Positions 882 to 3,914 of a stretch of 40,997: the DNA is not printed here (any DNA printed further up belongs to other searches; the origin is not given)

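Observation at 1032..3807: Complete TonB-dependent outer-membrane receptor encoded between the RNR and DNA polymerase genes of a phage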

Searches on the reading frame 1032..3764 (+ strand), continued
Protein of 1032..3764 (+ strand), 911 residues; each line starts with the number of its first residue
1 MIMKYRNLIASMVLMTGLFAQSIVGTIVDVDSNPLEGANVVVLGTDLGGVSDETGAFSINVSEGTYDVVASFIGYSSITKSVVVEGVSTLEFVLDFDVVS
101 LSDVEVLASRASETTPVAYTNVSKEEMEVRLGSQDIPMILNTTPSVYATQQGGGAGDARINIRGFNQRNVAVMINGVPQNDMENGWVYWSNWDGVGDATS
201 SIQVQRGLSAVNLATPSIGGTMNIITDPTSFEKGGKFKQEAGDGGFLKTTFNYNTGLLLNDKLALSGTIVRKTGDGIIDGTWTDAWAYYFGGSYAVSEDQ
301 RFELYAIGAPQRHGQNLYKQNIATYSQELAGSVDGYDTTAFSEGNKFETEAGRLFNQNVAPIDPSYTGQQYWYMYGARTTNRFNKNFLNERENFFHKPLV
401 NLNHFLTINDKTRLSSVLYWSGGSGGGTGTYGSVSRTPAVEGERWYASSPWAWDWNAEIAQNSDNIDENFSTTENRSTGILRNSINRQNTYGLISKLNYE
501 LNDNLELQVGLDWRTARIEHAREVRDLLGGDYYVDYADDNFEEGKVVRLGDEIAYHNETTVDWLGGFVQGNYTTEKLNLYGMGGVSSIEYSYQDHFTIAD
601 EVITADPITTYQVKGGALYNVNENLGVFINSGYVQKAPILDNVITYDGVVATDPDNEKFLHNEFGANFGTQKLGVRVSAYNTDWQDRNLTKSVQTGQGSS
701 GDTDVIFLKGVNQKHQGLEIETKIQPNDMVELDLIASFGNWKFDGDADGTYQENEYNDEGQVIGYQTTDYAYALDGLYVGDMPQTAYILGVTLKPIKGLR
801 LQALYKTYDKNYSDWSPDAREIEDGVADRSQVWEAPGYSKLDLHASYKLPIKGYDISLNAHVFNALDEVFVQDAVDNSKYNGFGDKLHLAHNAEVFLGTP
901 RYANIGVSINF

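Call 53: find_homologous_proteins(query=L150:10001-12664:+, max_evalue=1e-10)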
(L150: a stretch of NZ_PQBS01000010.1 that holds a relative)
Query L150:10001-12664:+ (888 aa): 7598 proteins with E <= 1e-10 among 8000 candidates; the best 120 are listed.
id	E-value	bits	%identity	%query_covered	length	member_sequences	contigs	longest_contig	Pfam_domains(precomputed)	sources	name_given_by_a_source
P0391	0.0e+0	2036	100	100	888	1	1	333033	PF13715.13,PF07715.21,PF13620.13,PF00593.31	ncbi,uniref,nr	ncbi:TonB-dependent receptor [Gracilimonas amylolytica]|uniref:TonB-dependent receptor n=1 Tax=Graci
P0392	0.0e+0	1962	95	100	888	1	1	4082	PF13715.13,PF07715.21,PF13620.13,PF00593.31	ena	-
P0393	0.0e+0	1907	93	100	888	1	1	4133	PF13715.13,PF07715.21,PF13620.13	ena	-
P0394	0.0e+0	1873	91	100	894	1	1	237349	PF13715.13,PF07715.21,PF13620.13,PF00593.31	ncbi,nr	ncbi:MAG: TonB-dependent receptor [Gracilimonas sp.]|nr:TonB-dependent receptor [Gracilimonas sp.]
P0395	0.0e+0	1867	91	100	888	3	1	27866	PF13715.13,PF07715.21,PF13620.13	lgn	-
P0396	0.0e+0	1841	89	100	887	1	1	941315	PF13715.13,PF07715.21,PF13620.13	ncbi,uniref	ncbi:TonB-dependent receptor [Gracilimonas sp. Q87]|uniref:TonB-dependent receptor n=1 Tax=Gracilimo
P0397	0.0e+0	1798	87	100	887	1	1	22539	PF13715.13,PF07715.21,PF13620.13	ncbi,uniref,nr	ncbi:TonB-dependent receptor [Gracilimonas sp.]|uniref:TonB-dependent receptor n=1 Tax=Gracilimonas 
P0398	0.0e+0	1779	86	100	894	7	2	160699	PF13715.13,PF07715.21,PF13620.13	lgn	-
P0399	0.0e+0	1746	84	100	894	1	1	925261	PF13715.13,PF07715.21,PF13620.13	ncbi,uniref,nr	ncbi:MAG: TonB-dependent receptor [Gracilimonas sp.]|uniref:TonB-dependent receptor n=1 Tax=Gracilim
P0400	0.0e+0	1685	81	100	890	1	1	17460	PF13715.13,PF07715.21,PF13620.13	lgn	-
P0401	0.0e+0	1663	81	100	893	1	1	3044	PF13715.13,PF07715.21,PF13620.13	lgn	-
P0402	0.0e+0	1652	80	100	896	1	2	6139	PF13715.13,PF07715.21,PF13620.13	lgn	-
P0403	0.0e+0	1651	80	100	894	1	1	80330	PF13715.13,PF07715.21,PF13620.13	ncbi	ncbi:MAG: TonB-dependent receptor [Gracilimonas sp.]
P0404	0.0e+0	1621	78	100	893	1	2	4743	PF13715.13,PF07715.21,PF13620.13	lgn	-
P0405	0.0e+0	1592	76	100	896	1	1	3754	PF13715.13,PF07715.21,PF13620.13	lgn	-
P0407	0.0e+0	1572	95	80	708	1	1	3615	PF00593.31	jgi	-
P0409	0.0e+0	1451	71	100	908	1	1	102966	PF13715.13,PF07715.21,PF13620.13,PF00593.31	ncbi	-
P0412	0.0e+0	1388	69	100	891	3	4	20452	PF13715.13,PF07715.21,PF08308.18,PF13620.13,PF00593.31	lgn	-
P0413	0.0e+0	1343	65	100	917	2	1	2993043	PF13715.13,PF07715.21,PF13620.13,PF00593.31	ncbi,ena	-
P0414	0.0e+0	1340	68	98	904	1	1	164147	PF13715.13,PF07715.21,PF13620.13,PF00593.31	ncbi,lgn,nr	ncbi:MAG: TonB-dependent receptor [Balneolaceae bacterium]|nr:TonB-dependent receptor [Balneolaceae 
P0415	0.0e+0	1264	63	100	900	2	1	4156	PF13715.13,PF07715.21,PF13620.13,PF00593.31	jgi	jgi:hypothetical protein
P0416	0.0e+0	1255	63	98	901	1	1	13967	PF13715.13,PF07715.21,PF13620.13,PF00593.31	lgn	-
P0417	0.0e+0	1255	63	100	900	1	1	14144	PF13715.13,PF07715.21,PF13620.13,PF00593.31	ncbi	-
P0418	0.0e+0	1231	61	100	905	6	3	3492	PF13715.13,PF07715.21,PF13620.13,PF00593.31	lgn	-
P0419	0.0e+0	1229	62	100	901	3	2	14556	PF13715.13,PF07715.21,PF13620.13,PF00593.31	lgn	-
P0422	0.0e+0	1202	61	100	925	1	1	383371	PF13715.13,PF07715.21,PF13620.13,PF00593.31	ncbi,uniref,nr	ncbi:TonB-dependent receptor [Aliifodinibius salipaludis]|uniref:TonB-dependent receptor n=1 Tax=Fod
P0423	0.0e+0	1200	59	100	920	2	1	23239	PF13715.13,PF07715.21,PF08308.18,PF13620.13,PF00593.31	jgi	jgi:hypothetical protein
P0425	0.0e+0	1186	59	100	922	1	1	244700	PF13715.13,PF07715.21,PF13620.13,PF00593.31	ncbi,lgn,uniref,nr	ncbi:TonB-dependent receptor [Fodinibius sp.]|uniref:TonB-dependent receptor n=1 Tax=Fodinibius sp. 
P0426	0.0e+0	1155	59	100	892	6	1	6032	PF13715.13,PF07715.21,PF13620.13,PF00593.31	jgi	jgi:iron complex outermembrane recepter protein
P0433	0.0e+0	1032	54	100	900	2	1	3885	PF13715.13,PF07715.21,PF13620.13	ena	-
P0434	0.0e+0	1032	53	100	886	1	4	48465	PF13715.13,PF07715.21,PF13620.13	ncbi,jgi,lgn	ncbi:MAG: TonB-dependent receptor [Balneolaceae bacterium]|jgi:hypothetical protein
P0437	6.7e-298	1009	53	100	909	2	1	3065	PF13715.13,PF07715.21,PF13620.13,PF00593.31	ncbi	-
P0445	3.6e-292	990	51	100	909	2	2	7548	PF13715.13,PF07715.21,PF13620.13,PF00593.31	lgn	-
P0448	8.8e-290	982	52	100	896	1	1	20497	PF13715.13,PF07715.21,PF13620.13,PF00593.31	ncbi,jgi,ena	-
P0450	1.2e-288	978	52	100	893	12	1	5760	PF13715.13,PF07715.21,PF13620.13,PF00593.31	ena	-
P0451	2.7e-288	977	51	99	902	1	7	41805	PF13715.13,PF07715.21,PF13620.13,PF00593.31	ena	-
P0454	1.7e-286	971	52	98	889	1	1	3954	PF13715.13,PF07715.21,PF13620.13,PF00593.31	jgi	jgi:hypothetical protein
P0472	2.9e-282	957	50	100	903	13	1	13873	PF13715.13,PF07715.21,PF08308.18,PF13620.13,PF00593.31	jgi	-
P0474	5.0e-282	956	51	100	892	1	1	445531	PF13715.13,PF07715.21,PF14686.13,PF13620.13,PF00593.31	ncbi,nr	ncbi:MAG: TonB-dependent receptor [Calditrichaeota bacterium]|nr:MAG: TonB-dependent receptor [Caldi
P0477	1.1e-281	955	51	100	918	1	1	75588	PF13715.13,PF07715.21,PF13620.13,PF00593.31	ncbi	ncbi:MAG TPA: TonB-dependent receptor [Longimicrobiales bacterium]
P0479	2.2e-281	954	51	97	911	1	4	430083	PF13715.13,PF07715.21,PF13620.13,PF00593.31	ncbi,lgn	-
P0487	4.0e-280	950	52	99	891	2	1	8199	PF13715.13,PF07715.21,PF13620.13,PF00593.31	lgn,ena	-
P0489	5.4e-280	950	51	98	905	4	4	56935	PF13715.13,PF07715.21,PF13620.13,PF00593.31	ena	-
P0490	6.5e-280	949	51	99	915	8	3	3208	PF13715.13,PF07715.21,PF13620.13,PF00593.31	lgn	-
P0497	4.9e-279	946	50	100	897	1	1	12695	PF13715.13,PF07715.21,PF08308.18,PF13620.13,PF00593.31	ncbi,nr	ncbi:MAG: TonB-dependent receptor [Calditrichaeota bacterium]|nr:MAG: TonB-dependent receptor [Caldi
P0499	5.4e-279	946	51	100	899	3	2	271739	PF13715.13,PF07715.21,PF13620.13,PF00593.31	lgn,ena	-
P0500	1.6e-278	945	51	99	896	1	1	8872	PF13715.13,PF07715.21,PF08308.18,PF13620.13,PF00593.31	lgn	-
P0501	1.7e-278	945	50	100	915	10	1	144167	PF13715.13,PF07715.21,PF08308.18,PF13620.13,PF00593.31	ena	-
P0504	4.1e-278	943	51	98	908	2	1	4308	PF13715.13,PF07715.21,PF08308.18,PF17802.8,PF13620.13,PF00593.31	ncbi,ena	-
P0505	4.2e-278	943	52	99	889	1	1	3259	PF13715.13,PF07715.21,PF13620.13,PF00593.31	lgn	-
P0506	4.3e-278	943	49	100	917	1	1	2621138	PF13715.13,PF07715.21,PF08308.18,PF13620.13,PF00593.31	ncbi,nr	ncbi:MAG: TonB-dependent receptor [candidate division KSB1 bacterium]|nr:TonB-dependent receptor [ca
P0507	5.0e-278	943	51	99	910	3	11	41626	PF13715.13,PF07715.21,PF13620.13,PF00593.31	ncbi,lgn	-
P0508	5.5e-278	943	50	100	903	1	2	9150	PF13715.13,PF07715.21,PF12985.14,PF08308.18,PF13620.13,PF00593.31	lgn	-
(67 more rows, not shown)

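Call 66: predict_structure(alignment_id=A2)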
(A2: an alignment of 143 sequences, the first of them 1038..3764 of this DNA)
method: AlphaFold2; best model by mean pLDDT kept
length: 909 residues; sequences in the alignment: 143
mean_pLDDT: 85.1   pTM: 0.81
mean pLDDT of the five models: 85.1, 85.0, 83.6, 83.1, 82.3
residues with pLDDT >= 90: 430; 70-90: 375; 50-70: 79; < 50: 25
segments of 3 or more residues with pLDDT < 50: 1-3, 12-17, 96-99, 693-700, 758-760
pLDDT, mean of each block of 10 residues (from residue 1): 51 53 84 73 71 80 79 72 86 58 67 84 85 89 85 80 88 84 76 80 80 73 69 90 92 80 89 90 90 86 90 89 93 92 88 91 92 86 91 90 90 92 89 81 75 94 92 94 92 92 91 93 95 88 93 91 92 91 92 87 90 93 93 85 72 87 91 95 84 43 76 96 91 96 84 57 75 92 96 92 96 85 87 94 91 91 93 82 86 90 93
secondary structure, 60 per line:
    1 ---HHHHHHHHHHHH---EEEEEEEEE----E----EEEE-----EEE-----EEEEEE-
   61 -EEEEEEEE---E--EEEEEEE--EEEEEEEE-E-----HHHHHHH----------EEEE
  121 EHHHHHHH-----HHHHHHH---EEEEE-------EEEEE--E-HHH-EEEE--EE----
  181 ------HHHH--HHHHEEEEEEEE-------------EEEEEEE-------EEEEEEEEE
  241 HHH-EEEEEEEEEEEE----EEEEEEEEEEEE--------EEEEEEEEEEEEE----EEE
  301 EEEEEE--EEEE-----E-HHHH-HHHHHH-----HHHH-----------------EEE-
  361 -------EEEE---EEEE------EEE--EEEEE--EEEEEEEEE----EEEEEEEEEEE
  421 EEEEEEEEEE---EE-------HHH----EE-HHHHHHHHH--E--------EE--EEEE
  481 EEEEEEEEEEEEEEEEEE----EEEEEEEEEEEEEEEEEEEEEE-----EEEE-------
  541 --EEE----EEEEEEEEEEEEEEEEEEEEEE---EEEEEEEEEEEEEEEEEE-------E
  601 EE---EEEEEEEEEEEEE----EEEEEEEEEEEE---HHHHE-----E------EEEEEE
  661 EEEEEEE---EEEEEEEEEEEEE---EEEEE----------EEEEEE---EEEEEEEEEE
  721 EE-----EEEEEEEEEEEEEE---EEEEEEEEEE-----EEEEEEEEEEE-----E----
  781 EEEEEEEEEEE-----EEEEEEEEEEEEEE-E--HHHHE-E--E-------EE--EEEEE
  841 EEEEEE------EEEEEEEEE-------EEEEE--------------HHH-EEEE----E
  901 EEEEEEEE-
elements in order (helices of 4 or more, strands of 3 or more residues): H4-15 E19-27 E37-40 E46-48 E54-59 E62-69 E76-82 E85-92 H100-106 E117-121 H122-128 H134-140 E144-148 E156-160 E169-172 H187-190 H193-196 E197-204 E218-224 E232-240 E245-256 E261-272 E281-293 E298-306 E309-312 H320-323 H325-330 H336-339 E357-359 E368-371 E375-378 E385-387 E390-394 E397-405 E410-430 H453-461 E477-498 E503-524 E530-533 E543-545 E550-571 E575-592 E600-602 E606-618 E623-634 H638-641 E655-667 E671-683 E687-691 E702-707 E711-722 E728-741 E745-754 E760-770 E781-791 E797-810 H815-818 E836-846 E853-861 E869-873 E892-895 E900-908

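Call 70: fold_search(model_id=the predicted structure, library=pdb)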
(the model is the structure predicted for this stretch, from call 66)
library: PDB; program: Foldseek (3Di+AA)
matches with E <= 10: 914; with E <= 0.001: 415
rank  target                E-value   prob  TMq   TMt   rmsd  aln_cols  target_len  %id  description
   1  9c4o                  5.0e-41  1.00  0.60  0.81   7.0       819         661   13  Cryo-EM structure of PqqU with ligand PQQ (released 2024-06-19)
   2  6bpm_A                1.5e-39  1.00  0.56  0.70   9.4       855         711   13  The crystal structure of the Ferric-Catecholate import receptor Fiu from K12 E. coli: Closed form (C21) (released 2018-11-28)
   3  1by3                  1.7e-38  1.00  0.60  0.77   7.2       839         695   14  FHUA FROM E. COLI (released 1999-01-13)
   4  1fcp_A                2.6e-38  1.00  0.59  0.75   8.8       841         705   14  FERRIC HYDROXAMATE UPTAKE RECEPTOR (FHUA) FROM E.COLI IN COMPLEX WITH BOUND FERRICHROME-IRON (released 1999-01-13)
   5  6v81                  7.0e-38  1.00  0.60  0.82   6.5       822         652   13  The crystal structure of the outer-membrane transporter YncD (released 2020-05-06)
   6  1qjq_A                2.9e-37  1.00  0.59  0.75   8.3       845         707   14  FERRIC HYDROXAMATE RECEPTOR FROM ESCHERICHIA COLI (FHUA) (released 2000-06-05)
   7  9a3c_MODEL_1_A        8.8e-37  1.00  0.56  0.66   8.3       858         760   13  Model of E. coli Fiu by in-cell photo-crosslinking MS and deep learning (released 2023-02-24)
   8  1by5_A                1.3e-36  1.00  0.59  0.76   7.8       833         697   14  FHUA FROM E. COLI, WITH ITS LIGAND FERRICHROME (released 1999-01-13)
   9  8b14_A                3.6e-36  1.00  0.59  0.75   6.3       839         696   14  T5 Receptor Binding Protein pb5 in complex with its E. coli receptor FhuA (released 2023-02-08)
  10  4cu4_A                3.9e-36  1.00  0.59  0.76   7.1       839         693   14  FhuA from E. coli in complex with the lasso peptide microcin J25 (MccJ25) (released 2014-04-09)
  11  8a8c_A                8.1e-36  1.00  0.59  0.76   8.1       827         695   13  T5 phage receptor-binding protein pb5 bound to ferrichrome transporter FhuA (released 2022-10-05)
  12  2grx_A                1.2e-35  1.00  0.58  0.74   7.5       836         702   14  Crystal structure of TonB in complex with FhuA, E. coli outer membrane receptor for ferrichrome (released 2006-06-13)
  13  6i96                  2.8e-35  1.00  0.58  0.77   7.0       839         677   14  Structure of the ferrioxamine B transporter FoxA from Pseudomonas aeruginosa in complex with ferrioxamine B (released 2019-08-28)
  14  1po3_B                2.8e-35  1.00  0.58  0.81   6.2       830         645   13  Crystal structure of ferric citrate transporter FecA in complex with ferric citrate (released 2003-11-18)
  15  2grx_B                2.8e-35  1.00  0.59  0.76   6.7       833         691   14  Crystal structure of TonB in complex with FhuA, E. coli outer membrane receptor for ferrichrome (released 2006-06-13)
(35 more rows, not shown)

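Call 71: fold_search(model_id=the predicted structure, library=viral)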
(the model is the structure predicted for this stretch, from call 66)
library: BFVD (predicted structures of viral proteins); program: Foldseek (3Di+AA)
matches with E <= 10: 432; with E <= 0.001: 27
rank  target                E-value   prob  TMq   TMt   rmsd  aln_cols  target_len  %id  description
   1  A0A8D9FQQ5            5.9e-36  1.00  0.55  0.61  10.3       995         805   12  TonB-dependent receptor SusC [uncultured marine phage]
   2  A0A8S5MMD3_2          2.5e-08  0.47  0.08  0.07  98.5      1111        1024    8  Baseplate J like protein [Siphoviridae sp. ctxc31]
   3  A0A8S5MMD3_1          9.2e-08  0.72  0.08  0.07  68.3       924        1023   10  Baseplate J like protein [Siphoviridae sp. ctxc31]
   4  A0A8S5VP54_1          1.0e-07  0.47  0.08  0.06  50.9      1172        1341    8  (no name in the UniProt tables at hand)
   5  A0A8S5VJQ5            3.6e-07  1.00  0.09  0.14   8.5       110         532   15  (no name in the UniProt tables at hand)
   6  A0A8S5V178            6.2e-07  0.82  0.09  0.07  38.7       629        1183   11  Baseplate J like protein [Siphoviridae sp. ct3r22]
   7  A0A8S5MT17            1.2e-06  1.00  0.08  0.69   1.4        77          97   27  Carboxypeptidase regulatory-like domain protein [Siphoviridae sp. ct8Ri8]
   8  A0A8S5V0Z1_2          2.3e-06  0.98  0.08  0.08  28.9       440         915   11  Putative membrane protein [Siphoviridae sp. ct3r22]
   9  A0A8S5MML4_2          3.3e-06  0.97  0.08  0.09  33.9       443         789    9  Cell wall surface anchor family domain protein [Siphoviridae sp. ctxc31]
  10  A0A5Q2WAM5            6.9e-06  1.00  0.09  0.51   2.9        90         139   16  (no name in the UniProt tables at hand)
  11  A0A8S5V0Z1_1          1.1e-05  0.87  0.09  0.09  43.6       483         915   11  Putative membrane protein [Siphoviridae sp. ct3r22]
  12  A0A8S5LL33            4.4e-05  0.99  0.08  0.19  21.5       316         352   13  Glycine-rich domain-containing protein [Siphoviridae sp. ctKcB20]
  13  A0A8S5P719            4.4e-05  0.38  0.08  0.07  50.1       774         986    9  Baseplate wedge protein (Fragment) [Herelleviridae sp. cttEB8]
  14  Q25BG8                4.7e-05  1.00  0.10  0.15  10.1       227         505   14  Structural protein 27 [His1 virus (isolate Australia/Victoria)]
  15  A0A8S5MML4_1          7.7e-05  1.00  0.08  0.09  14.1       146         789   15  Cell wall surface anchor family domain protein [Siphoviridae sp. ctxc31]
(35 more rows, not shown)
